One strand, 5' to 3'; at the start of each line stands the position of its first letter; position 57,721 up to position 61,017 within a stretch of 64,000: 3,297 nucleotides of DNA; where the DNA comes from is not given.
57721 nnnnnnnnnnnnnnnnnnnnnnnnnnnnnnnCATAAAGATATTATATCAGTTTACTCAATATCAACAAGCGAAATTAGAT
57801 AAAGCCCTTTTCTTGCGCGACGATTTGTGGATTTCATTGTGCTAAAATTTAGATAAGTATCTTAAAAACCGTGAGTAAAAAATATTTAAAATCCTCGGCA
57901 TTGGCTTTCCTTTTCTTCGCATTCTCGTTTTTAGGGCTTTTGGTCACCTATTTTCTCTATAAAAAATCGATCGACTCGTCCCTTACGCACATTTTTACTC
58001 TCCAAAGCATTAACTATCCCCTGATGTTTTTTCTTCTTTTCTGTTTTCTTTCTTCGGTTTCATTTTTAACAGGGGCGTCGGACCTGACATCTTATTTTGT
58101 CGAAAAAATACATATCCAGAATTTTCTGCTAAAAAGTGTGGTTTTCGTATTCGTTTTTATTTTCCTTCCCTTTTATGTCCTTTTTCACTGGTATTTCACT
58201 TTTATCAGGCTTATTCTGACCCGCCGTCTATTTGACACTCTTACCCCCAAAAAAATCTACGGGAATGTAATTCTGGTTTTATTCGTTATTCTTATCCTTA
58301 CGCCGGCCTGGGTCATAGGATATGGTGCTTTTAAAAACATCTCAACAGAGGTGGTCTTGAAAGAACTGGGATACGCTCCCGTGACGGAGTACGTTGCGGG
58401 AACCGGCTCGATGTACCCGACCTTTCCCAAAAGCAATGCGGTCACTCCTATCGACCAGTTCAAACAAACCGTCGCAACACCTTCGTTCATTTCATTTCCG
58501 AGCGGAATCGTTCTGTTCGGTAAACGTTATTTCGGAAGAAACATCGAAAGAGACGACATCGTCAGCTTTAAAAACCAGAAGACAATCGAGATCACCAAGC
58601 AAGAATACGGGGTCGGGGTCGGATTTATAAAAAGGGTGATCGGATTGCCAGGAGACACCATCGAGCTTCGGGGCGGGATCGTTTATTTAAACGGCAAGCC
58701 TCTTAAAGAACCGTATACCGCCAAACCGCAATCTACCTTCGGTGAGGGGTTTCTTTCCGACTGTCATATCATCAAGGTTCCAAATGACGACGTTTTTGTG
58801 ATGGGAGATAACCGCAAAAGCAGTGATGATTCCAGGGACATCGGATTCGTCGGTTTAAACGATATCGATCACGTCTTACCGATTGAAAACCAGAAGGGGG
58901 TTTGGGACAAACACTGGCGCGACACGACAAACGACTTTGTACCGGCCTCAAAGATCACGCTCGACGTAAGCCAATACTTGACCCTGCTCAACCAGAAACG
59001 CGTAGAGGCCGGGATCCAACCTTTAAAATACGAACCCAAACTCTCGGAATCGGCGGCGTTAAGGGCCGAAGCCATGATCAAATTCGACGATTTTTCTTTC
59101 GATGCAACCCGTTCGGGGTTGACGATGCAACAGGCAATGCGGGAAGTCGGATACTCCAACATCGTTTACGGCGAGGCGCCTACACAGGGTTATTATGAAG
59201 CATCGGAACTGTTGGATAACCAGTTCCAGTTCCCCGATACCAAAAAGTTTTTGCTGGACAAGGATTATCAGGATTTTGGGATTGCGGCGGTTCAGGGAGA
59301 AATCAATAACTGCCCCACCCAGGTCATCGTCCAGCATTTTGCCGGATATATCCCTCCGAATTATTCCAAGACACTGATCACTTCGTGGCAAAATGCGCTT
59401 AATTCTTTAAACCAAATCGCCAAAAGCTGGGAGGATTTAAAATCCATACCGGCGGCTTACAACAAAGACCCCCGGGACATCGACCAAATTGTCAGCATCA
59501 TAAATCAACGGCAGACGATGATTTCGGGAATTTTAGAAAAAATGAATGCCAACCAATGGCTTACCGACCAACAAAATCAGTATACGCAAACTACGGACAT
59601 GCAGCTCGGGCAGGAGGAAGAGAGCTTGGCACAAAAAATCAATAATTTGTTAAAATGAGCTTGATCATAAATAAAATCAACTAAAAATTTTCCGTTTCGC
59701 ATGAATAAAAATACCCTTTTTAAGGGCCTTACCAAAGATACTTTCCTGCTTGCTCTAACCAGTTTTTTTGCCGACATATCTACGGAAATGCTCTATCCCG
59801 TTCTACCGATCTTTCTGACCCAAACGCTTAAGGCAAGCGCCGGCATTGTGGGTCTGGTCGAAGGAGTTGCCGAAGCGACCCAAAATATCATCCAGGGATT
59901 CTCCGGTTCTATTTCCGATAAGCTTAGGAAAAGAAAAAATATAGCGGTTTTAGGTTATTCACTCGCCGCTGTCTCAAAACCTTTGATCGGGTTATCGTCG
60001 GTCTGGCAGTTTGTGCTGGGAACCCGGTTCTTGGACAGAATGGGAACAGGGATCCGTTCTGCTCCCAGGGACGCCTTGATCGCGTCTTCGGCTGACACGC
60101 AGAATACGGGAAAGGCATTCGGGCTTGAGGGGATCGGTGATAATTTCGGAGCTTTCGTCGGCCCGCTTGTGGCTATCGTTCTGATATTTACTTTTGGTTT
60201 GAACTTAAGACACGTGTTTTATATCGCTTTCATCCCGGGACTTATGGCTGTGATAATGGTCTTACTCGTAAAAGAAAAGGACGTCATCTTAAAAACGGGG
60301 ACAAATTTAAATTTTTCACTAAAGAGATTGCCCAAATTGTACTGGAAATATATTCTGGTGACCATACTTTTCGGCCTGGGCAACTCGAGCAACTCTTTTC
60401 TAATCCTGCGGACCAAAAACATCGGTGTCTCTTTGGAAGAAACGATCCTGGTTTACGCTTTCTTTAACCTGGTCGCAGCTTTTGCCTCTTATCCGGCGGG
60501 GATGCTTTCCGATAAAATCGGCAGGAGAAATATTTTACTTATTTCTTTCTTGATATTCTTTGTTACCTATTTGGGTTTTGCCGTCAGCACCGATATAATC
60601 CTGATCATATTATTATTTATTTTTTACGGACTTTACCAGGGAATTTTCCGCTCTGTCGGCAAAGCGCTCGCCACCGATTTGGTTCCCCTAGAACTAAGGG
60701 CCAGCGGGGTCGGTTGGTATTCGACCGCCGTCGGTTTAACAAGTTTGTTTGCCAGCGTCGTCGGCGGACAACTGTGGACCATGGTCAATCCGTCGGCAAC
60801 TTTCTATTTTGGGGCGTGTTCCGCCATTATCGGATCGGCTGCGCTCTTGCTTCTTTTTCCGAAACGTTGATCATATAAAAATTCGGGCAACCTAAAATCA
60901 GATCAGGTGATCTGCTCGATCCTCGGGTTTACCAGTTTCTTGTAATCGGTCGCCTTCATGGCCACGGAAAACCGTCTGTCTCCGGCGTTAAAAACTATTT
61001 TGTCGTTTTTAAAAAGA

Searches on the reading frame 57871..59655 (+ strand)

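Call 87: search_protein_families(library=pfam, proteins=[window:57871-59655:+], max_evalue=0.00001)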
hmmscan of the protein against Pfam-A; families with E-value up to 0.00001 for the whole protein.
window:57871-59655:+ (595 aa): 1 family
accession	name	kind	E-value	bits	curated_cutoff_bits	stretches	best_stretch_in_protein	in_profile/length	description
PF10502.14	Peptidase_S26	-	2e-27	96.7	22.9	1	173-332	25-159/168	Signal peptidase, peptidase S26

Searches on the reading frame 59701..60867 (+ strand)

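Call 87: search_protein_families(library=pfam, proteins=[window:59701-60867:+], max_evalue=0.00001)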
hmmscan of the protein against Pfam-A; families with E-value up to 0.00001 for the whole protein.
window:59701-60867:+ (389 aa): 4 families
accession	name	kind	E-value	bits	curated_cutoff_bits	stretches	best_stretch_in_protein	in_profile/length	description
PF07690.21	MFS_1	-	7.6e-49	166.9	33.4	2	17-231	1-221/347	Major Facilitator Superfamily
PF12832.13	MFS_1_like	-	1.6e-11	44.3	25.2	1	22-370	11-373/373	MFS_1 like family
PF00083.30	Sugar_tr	-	3.9e-11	42.9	22.3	1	247-381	47-187/452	Sugar (and other) transporter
PF05977.19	MFS_3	-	3.7e-08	32.7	27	0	38-194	35-192/524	Transmembrane secretion effector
